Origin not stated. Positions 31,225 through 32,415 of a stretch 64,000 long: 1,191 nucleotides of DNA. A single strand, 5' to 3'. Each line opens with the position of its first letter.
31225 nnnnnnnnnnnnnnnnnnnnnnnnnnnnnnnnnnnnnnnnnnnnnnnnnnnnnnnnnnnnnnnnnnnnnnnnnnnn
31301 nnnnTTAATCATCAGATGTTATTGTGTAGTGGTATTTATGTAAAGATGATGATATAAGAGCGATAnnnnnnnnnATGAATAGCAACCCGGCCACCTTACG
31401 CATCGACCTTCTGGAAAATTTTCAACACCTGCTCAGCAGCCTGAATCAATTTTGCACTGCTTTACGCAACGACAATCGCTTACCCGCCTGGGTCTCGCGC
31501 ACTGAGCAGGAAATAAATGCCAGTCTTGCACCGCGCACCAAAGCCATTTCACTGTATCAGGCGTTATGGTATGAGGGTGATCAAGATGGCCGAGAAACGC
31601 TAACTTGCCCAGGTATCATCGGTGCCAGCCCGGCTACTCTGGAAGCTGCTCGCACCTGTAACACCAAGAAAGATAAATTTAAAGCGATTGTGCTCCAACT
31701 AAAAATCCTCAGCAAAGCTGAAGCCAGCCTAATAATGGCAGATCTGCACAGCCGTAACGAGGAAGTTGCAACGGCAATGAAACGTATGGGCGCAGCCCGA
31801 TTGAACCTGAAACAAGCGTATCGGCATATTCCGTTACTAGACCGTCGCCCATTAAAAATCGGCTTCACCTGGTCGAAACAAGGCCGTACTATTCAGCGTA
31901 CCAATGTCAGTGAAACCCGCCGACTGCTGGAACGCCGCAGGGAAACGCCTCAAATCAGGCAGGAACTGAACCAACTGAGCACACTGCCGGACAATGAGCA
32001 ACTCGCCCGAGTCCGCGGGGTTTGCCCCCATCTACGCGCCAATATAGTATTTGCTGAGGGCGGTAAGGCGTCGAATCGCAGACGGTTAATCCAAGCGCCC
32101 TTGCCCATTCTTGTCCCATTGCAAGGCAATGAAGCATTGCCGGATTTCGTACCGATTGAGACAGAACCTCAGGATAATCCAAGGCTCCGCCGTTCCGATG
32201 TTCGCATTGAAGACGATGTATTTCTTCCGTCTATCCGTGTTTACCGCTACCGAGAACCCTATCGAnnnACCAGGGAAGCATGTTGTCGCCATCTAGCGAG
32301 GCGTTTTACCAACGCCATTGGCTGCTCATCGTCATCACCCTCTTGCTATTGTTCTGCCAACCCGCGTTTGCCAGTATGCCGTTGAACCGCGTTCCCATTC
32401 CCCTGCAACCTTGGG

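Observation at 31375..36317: Tus-like gene translationally coupled to a giant duplicated membrane protein: candidate undescribed two-gene module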

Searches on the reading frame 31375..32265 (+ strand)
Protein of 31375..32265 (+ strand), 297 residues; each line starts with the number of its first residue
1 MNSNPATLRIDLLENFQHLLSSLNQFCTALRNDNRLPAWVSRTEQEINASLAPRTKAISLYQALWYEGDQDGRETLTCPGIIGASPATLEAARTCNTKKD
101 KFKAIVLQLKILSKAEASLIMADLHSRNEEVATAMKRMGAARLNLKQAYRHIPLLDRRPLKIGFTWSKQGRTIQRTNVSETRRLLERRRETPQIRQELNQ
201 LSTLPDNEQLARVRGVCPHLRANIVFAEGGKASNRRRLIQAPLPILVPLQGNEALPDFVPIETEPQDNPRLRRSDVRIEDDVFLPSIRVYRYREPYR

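Call 3: search_protein_families(library=pfam, proteins=[window:31375-32265:+], max_evalue=0.1)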
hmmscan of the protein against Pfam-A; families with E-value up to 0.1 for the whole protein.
window:31375-32265:+ (297 aa): 1 family
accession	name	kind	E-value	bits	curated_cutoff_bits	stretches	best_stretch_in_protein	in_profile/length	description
PF05472.16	Ter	-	6.2e-06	25.9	22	1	143-270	142-276/296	DNA replication terminus site-binding protein (Ter protein)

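Call 4: search_protein_families(library=ncbifam, proteins=[window:31375-32265:+], max_evalue=0.1)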
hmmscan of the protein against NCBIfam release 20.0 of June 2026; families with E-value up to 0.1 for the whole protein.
window:31375-32265:+ (297 aa): 0 families

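Call 5: find_homologous_proteins(query=window:31375-32265:+)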
Query window:31375-32265:+ (297 aa): 304 proteins with E <= 0.001 among 1510 candidates; the best 120 are listed.
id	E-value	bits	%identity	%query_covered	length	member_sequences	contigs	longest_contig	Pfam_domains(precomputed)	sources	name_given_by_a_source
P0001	1.0e-192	656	100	100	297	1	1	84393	PF05472.17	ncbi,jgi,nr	ncbi:MAG: DNA replication terminus site-binding protein [Candidatus Competibacteraceae bacterium]|jg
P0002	1.6e-164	564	86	100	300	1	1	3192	PF05472.17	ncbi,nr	ncbi:MAG: hypothetical protein HC808_20005 [Candidatus Competibacteraceae bacterium]|nr:hypothetical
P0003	4.2e-164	562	86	100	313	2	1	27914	PF05472.17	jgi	-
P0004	2.4e-158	543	82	100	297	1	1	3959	PF05472.17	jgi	jgi:hypothetical protein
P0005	5.5e-128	444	70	96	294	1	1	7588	PF05472.17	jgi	jgi:hypothetical protein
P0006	5.5e-126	437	68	96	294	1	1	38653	PF05472.17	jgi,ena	jgi:hypothetical protein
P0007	5.8e-126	437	68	99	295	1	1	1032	-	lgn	-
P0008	1.3e-125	436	68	100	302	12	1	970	-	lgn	-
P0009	7.5e-125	434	67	100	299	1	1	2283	-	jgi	jgi:hypothetical protein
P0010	1.1e-124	433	69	99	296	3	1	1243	-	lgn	-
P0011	1.1e-124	433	65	100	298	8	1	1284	-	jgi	jgi:hypothetical protein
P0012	2.2e-124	432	68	98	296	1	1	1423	-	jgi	jgi:hypothetical protein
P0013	1.4e-123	429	66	100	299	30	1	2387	-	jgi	jgi:hypothetical protein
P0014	2.9e-123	428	69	92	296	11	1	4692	PF05472.17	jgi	-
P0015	3.1e-123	428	70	98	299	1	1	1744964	-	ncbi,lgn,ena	-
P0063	1.4e-118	413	66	98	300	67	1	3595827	-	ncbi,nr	ncbi:MAG: hypothetical protein IPM89_05640 [Candidatus Competibacteraceae bacterium]|nr:MAG: hypothe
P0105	1.2e-115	403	65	99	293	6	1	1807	PF05472.17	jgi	jgi:hypothetical protein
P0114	4.1e-115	402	63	100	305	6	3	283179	-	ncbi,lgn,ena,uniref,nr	ncbi:hypothetical protein [Candidatus Contendibacter odensensis]|uniref:DNA replication terminus sit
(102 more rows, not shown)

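Call 6: search_solved_structures(query=window:31375-32265:+, max_evalue=10, show_alignments=2)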
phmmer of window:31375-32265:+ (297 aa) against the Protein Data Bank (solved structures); distinct sequences matched with E-value up to 10: 2.
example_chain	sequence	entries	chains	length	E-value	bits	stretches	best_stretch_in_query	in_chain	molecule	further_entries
9zee_A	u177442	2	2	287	0.46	12.7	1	10-50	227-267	QatB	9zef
5u0p_2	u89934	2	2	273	3.9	9.6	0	185-230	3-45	Mediator complex subunit 27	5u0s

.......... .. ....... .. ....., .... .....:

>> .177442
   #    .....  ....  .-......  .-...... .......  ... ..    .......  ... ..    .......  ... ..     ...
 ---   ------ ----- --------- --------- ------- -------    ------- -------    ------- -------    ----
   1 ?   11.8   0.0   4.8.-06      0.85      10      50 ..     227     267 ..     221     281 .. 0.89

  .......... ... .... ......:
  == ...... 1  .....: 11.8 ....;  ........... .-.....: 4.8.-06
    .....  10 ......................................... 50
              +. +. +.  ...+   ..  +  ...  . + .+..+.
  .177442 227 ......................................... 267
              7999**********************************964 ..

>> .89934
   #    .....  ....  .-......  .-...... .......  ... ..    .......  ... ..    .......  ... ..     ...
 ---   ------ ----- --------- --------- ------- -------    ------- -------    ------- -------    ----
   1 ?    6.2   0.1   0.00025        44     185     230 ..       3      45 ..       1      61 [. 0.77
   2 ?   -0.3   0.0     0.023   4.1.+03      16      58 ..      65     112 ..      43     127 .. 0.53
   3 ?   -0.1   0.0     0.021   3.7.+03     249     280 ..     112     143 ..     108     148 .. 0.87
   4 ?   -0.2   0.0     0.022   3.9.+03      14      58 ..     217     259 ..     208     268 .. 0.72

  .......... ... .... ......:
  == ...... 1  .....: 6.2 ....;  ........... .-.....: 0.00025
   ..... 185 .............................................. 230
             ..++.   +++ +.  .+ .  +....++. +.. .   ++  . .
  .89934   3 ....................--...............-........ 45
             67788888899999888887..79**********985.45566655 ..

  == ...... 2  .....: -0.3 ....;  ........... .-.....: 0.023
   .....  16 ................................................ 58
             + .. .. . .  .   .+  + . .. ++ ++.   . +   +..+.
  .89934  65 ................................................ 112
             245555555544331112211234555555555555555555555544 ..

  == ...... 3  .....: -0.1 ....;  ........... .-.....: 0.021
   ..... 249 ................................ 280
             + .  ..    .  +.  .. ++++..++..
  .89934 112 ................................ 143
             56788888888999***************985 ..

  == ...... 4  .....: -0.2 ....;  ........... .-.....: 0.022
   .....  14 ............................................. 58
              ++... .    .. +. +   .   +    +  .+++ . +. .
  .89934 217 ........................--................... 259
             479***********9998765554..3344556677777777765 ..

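Call 9: search_solved_structures(query=A1, max_evalue=10, show_alignments=1)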
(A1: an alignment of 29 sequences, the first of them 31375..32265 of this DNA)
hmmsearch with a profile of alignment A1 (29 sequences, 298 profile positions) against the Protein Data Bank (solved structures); distinct sequences matched with E-value up to 10: 5.
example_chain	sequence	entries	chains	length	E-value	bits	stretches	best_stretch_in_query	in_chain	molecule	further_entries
9bh5_CH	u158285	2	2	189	0.5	12.5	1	206-257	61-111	Large ribosomal subunit protein uL6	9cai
2f1m_A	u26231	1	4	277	0.52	12.5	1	102-203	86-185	Acriflavine resistance protein A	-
4ob1_A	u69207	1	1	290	0.67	12.1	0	214-239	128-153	Cobalt-containing nitrile hydratase subunit alpha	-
5ng5_E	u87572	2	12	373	0.9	11.7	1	102-203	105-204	Multidrug efflux pump subunit AcrA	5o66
9e2g_0R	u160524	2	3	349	1.2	11.3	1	133-195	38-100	Nucleoside diphosphate kinase, putative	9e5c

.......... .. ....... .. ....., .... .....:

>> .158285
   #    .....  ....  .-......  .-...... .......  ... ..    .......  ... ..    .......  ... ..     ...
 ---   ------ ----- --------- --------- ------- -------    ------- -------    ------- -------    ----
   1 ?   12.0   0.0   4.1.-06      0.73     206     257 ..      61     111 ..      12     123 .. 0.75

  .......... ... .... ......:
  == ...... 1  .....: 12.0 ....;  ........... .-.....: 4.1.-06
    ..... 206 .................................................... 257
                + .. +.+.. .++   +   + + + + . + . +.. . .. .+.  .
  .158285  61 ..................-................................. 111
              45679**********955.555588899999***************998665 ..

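Call 10: find_encoding_contigs(protein=P0063, flank=8000, max_places=3)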
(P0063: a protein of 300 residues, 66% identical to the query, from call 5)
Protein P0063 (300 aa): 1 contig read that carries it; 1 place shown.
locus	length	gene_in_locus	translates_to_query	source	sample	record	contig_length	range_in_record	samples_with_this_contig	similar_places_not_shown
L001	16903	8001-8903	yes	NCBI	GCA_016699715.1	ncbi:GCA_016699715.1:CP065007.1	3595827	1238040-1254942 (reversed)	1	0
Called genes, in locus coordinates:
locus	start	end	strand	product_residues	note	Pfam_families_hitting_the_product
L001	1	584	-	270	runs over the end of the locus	PF02110:HK, PF01256:Carb_kinase (weak)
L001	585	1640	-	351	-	PF00478:IMPDH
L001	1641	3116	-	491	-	PF02446:Glyco_hydro_77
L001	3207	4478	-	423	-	PF00483:NTP_transferase, PF12804:NTP_transf_3 (weak), PF24894:Hexapep_GlmU, PF25247:LbH_GLGC (faint)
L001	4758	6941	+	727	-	PF22019:GlgB_N, PF02922:CBM_48, PF00128:Alpha-amylase, PF02806:Alpha-amylase_C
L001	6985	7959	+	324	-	PF00126:HTH_1, PF03466:LysR_substrate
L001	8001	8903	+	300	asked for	-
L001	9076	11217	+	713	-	PF02922:CBM_48, PF00128:Alpha-amylase (weak), PF21331:Isoamylase_C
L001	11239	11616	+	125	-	PF09350:DJC28_CD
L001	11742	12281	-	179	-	PF09831:DUF2058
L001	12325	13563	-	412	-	PF00389:2-Hacid_dh, PF02826:2-Hacid_dh_C, PF22629:ACT_AHAS_ss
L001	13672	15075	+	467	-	PF01565:FAD_binding_4, PF02913:FAD-oxidase_C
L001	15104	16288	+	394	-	PF04326:SLFN_AlbA_2, PF13749:HATPase_c_4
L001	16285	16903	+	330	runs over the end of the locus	PF01656:CbiA, PF13614:AAA_31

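Call 11: find_encoding_contigs(protein=P0114, flank=8000, max_places=3)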
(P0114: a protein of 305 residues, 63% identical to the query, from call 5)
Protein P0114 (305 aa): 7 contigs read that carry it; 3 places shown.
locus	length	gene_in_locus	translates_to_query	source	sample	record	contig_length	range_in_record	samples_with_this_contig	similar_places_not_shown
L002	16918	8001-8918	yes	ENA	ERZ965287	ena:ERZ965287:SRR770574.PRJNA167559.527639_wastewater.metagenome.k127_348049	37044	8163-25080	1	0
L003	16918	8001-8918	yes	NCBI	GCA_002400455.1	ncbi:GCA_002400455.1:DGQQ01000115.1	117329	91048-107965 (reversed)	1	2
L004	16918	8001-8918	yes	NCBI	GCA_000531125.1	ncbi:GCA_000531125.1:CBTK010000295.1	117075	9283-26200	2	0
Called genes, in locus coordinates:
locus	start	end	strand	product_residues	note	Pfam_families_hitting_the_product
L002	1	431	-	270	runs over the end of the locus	PF02110:HK, PF01256:Carb_kinase (weak)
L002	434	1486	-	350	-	PF00478:IMPDH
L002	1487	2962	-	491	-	PF02446:Glyco_hydro_77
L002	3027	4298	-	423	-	PF00483:NTP_transferase, PF12804:NTP_transf_3 (weak), PF25247:LbH_GLGC (faint), PF24894:Hexapep_GlmU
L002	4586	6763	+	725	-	PF22019:GlgB_N, PF02922:CBM_48, PF00128:Alpha-amylase (weak), PF02806:Alpha-amylase_C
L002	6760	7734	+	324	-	PF00126:HTH_1, PF03466:LysR_substrate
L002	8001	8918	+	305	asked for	-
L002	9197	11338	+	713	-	PF02922:CBM_48, PF00128:Alpha-amylase, PF21331:Isoamylase_C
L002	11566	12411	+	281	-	PF00528:BPD_transp_1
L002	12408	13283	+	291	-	PF00528:BPD_transp_1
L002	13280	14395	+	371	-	PF00005:ABC_tran, PF02463:SMC_N (weak), PF13304:AAA_21 (faint), PF17850:CysA_C_terminal, PF08402:TOBE_2 (weak), PF12857:TOBE_3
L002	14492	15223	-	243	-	-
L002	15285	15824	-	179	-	PF09831:DUF2058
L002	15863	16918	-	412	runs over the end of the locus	PF00389:2-Hacid_dh, PF02826:2-Hacid_dh_C, PF22629:ACT_AHAS_ss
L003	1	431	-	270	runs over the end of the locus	PF01256:Carb_kinase (weak), PF02110:HK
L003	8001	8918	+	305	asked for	-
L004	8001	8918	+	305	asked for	-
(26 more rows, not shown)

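Call 15: find_encoding_contigs(protein=P0003, flank=8000, max_places=2)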
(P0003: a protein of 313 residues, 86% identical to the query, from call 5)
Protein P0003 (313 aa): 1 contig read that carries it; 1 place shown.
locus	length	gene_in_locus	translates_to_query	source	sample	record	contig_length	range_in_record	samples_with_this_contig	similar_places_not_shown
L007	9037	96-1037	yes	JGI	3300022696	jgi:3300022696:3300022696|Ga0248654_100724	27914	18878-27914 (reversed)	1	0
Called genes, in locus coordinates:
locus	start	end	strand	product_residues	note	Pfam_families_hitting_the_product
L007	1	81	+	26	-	?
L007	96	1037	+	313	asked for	PF05472:Ter (weak)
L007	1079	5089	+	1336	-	-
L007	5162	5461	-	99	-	-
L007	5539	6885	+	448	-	PF01554:MatE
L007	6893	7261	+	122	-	PF09350:DJC28_CD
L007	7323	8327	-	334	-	PF14237:GYF_2, PF01987:AIM24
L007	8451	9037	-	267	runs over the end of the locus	PF00459:Inositol_P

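Call 16: find_encoding_contigs(protein=P0015, flank=8000, max_places=2)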
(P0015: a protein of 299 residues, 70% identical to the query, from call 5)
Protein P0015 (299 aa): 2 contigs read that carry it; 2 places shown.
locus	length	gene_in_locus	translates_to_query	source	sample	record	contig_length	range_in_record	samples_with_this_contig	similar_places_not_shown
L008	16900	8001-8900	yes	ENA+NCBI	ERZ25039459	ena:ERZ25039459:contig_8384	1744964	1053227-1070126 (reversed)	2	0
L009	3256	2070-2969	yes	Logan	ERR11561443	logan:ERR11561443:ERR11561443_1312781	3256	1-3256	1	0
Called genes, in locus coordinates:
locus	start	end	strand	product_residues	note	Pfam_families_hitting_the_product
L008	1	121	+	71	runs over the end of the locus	PF11154:DUF2934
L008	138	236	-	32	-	-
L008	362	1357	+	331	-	PF13505:OMP_b-brl, PF00691:OmpA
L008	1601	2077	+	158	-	PF12760:Zn_ribbon_IS1595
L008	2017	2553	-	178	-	-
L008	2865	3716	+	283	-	PF04228:Zn_peptidase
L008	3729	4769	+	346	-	PF11740:KfrA_N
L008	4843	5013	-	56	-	-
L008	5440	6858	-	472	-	PF00072:Response_reg, PF00158:Sigma54_activat, PF14532:Sigma54_activ_2, PF25601:AAA_lid_14, PF02954:HTH_8 (weak)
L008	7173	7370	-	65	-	PF11127:YgaP-like_TM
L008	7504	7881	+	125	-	PF04247:SirB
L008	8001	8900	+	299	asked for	-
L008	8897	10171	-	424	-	PF02403:Seryl_tRNA_N, PF00587:tRNA-synt_2b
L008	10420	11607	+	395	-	PF00108:Thiolase_N, PF00109:ketoacyl-synt (weak), PF02803:Thiolase_C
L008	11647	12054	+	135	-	-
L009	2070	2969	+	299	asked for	-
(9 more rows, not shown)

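Call 17: find_encoding_contigs(protein=P0006, flank=8000, max_places=2)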
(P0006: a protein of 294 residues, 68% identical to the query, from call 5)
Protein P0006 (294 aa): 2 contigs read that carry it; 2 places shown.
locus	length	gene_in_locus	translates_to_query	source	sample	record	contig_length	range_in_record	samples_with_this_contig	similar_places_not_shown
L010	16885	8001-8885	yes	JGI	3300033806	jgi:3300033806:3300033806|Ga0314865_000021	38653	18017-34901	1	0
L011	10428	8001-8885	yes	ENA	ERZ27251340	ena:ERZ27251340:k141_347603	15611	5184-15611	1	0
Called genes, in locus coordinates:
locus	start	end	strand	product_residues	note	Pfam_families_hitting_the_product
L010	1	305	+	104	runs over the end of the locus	-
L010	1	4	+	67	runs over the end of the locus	-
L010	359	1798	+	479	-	PF02450:LCAT, PF07819:PGAP1 (faint)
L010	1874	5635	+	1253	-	PF13191:AAA_16 (weak)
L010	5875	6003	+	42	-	PF04255:DUF433 (weak)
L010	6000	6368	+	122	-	PF18478:PIN_10 (weak), PF18480:DUF5615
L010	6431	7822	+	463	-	PF05685:Uma2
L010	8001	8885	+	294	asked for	PF05472:Ter (weak)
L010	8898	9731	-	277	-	PF03976:PPK2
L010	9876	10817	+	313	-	PF00056:Ldh_1_N, PF02056:Glyco_hydro_4 (faint), PF02866:Ldh_1_C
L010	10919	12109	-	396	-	PF00871:Acetate_kinase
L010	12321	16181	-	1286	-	PF00176:SNF2-rel_dom (weak), PF00271:Helicase_C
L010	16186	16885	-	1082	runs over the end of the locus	PF06634:DUF1156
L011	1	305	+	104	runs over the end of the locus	-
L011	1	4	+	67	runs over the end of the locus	-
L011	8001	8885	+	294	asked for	PF05472:Ter (weak)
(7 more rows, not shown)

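Call 25: search_protein_representatives(alignment_id=A1)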
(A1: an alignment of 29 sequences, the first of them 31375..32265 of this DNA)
Query: 29 sequences, 298 profile positions. Proteins with E-value up to 0.001 (for the whole library): 908; up to 1e-10: 610; up to 1e-30: 142. The best 150 are listed.
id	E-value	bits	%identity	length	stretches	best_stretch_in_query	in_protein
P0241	1.5e-139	480.5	-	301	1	3-297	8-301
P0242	7.0e-95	333.9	-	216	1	81-297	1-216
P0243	1.5e-71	257.2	-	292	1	11-292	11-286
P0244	2.3e-66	240.2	-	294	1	10-294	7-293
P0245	8.1e-65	235.2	-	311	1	6-294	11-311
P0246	8.3e-64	231.9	-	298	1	6-294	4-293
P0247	1.7e-62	227.6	-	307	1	5-293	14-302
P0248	1.8e-62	227.4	-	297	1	12-293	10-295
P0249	6.0e-62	225.8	-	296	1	5-292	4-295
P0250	3.8e-61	223.1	-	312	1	8-292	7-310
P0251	2.0e-60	220.8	-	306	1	4-294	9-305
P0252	1.2e-59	218.2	-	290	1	5-292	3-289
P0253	4.8e-59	216.2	-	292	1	10-294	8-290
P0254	1.0e-58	215.2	-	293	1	6-292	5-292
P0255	1.2e-58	214.9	-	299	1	4-293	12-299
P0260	2.8e-55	203.9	-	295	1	8-294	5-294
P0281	8.4e-51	189.2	-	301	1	7-295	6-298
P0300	2.1e-46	174.7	-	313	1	10-292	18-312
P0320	1.6e-41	158.7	-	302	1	6-293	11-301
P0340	3.8e-37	144.3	-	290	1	3-294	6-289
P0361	2.2e-33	132.0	-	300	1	5-297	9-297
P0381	6.0e-31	124.0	-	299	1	5-297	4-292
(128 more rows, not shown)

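Call 30: search_solved_structures(query=A2, max_evalue=10, show_alignments=2)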
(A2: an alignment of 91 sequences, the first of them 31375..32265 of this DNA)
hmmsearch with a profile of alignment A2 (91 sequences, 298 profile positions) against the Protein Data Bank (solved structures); distinct sequences matched with E-value up to 10: 4.
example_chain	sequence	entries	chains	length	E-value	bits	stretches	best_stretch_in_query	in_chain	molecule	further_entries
4xr0_A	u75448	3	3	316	8.3e-06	28.7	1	8-262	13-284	DNA replication terminus site-binding protein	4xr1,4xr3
4xr2_A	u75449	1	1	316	8.6e-06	28.7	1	8-262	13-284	DNA replication terminus site-binding protein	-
1ecr_A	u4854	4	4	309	9.3e-06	28.6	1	8-262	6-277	PROTEIN (REPLICATION-TERMINATOR PROTEIN) | DNA replication terminus site-binding protein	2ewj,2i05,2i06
7r81_b1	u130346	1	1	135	0.27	13.9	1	36-106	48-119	60S ribosomal protein L27 (eL27)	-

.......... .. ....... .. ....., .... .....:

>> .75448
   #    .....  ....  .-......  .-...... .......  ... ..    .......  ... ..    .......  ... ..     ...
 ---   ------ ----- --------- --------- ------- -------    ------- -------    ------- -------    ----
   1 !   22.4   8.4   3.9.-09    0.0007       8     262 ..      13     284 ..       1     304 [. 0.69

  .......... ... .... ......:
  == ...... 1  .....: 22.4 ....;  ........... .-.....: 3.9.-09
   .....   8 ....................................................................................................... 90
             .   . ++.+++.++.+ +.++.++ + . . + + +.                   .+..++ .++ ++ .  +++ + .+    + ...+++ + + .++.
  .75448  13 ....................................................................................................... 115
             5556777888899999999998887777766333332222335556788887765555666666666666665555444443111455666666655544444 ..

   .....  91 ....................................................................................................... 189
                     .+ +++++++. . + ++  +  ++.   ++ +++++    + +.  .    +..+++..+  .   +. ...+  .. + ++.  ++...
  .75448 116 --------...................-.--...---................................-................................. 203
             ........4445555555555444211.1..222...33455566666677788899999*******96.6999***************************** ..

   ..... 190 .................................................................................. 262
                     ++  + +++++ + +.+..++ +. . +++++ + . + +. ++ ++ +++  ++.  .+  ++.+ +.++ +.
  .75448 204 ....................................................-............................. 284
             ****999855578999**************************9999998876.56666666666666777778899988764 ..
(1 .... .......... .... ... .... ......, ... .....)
